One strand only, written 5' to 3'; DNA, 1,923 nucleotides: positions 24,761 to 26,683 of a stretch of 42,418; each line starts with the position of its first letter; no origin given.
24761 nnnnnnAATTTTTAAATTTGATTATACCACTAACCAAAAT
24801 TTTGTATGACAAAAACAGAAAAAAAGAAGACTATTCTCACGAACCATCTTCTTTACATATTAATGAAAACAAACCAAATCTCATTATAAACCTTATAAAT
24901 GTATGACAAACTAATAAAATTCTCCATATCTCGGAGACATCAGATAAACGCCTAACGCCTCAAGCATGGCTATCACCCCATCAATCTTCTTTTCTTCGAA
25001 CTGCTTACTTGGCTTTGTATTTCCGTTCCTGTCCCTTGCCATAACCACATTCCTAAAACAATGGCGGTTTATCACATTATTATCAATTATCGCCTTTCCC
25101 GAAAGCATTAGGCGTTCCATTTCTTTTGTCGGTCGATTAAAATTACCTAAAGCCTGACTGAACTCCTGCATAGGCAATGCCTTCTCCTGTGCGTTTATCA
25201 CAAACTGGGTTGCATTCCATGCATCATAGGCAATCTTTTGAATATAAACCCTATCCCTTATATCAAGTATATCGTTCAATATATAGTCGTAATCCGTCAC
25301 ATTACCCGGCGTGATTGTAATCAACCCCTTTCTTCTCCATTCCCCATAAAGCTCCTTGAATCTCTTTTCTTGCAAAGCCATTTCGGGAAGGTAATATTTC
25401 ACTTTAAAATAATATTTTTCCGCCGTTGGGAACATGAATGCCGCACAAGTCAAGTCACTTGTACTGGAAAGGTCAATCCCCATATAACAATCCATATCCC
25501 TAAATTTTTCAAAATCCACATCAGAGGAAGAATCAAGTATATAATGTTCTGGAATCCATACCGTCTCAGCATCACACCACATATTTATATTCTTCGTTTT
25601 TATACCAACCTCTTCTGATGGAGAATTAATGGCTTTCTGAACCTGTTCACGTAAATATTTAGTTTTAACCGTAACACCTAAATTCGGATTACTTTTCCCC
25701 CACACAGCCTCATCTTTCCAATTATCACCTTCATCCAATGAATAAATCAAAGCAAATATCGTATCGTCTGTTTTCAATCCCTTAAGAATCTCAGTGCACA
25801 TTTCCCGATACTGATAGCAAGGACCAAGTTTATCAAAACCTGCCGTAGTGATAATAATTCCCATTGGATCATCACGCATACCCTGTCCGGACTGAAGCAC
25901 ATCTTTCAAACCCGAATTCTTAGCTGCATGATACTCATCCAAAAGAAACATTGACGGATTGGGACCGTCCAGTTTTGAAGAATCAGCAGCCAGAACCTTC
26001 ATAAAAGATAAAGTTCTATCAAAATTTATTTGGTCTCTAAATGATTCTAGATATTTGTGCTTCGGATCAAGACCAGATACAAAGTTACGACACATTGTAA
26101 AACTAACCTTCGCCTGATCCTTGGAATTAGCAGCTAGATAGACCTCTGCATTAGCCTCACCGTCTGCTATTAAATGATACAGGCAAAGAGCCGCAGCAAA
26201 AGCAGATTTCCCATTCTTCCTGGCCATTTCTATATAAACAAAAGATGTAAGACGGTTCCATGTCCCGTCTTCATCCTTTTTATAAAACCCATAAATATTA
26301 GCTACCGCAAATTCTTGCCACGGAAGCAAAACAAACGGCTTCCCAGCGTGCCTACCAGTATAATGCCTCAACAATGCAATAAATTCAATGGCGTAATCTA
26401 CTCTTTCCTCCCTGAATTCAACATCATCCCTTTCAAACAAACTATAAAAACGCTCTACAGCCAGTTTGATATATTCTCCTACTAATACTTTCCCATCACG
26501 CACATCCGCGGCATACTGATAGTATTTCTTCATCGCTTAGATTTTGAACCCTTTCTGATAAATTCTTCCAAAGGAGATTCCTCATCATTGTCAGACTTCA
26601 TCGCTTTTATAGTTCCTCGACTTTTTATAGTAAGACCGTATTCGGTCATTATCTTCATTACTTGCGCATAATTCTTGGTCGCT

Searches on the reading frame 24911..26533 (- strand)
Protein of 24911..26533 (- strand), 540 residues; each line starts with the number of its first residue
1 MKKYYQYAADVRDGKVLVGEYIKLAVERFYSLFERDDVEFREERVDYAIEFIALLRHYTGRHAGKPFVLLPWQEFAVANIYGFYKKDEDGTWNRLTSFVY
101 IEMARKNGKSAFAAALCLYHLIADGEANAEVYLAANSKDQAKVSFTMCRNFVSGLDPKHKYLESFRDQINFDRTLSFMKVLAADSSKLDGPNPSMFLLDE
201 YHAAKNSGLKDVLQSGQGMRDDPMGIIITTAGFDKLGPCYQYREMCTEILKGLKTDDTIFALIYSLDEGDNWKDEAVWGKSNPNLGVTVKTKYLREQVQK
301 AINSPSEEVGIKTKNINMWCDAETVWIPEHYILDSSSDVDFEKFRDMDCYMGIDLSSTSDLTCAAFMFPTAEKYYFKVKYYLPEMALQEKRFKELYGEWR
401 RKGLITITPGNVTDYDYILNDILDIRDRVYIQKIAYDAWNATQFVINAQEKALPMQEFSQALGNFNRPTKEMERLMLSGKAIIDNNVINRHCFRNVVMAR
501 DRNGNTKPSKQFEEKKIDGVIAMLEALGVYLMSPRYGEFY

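Call 94: search_protein_families(library=pfam, proteins=[window:24911-26533:-], max_evalue=0.001)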
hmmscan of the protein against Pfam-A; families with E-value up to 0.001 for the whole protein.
window:24911-26533:- (540 aa): 3 families
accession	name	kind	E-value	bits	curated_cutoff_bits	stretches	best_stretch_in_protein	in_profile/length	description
PF20441.4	TerL_nuclease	-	5.8e-45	154.1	24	1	255-533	3-285/286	Terminase large subunit, endonuclease domain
PF03354.21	TerL_ATPase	-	3.1e-26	92.6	23.7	1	71-245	1-175/178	Terminase large subunit, ATPase domain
PF03237.21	Terminase_6N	-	0.00073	19.7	22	0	103-230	4-135/215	Terminase large subunit, T4likevirus-type, N-terminal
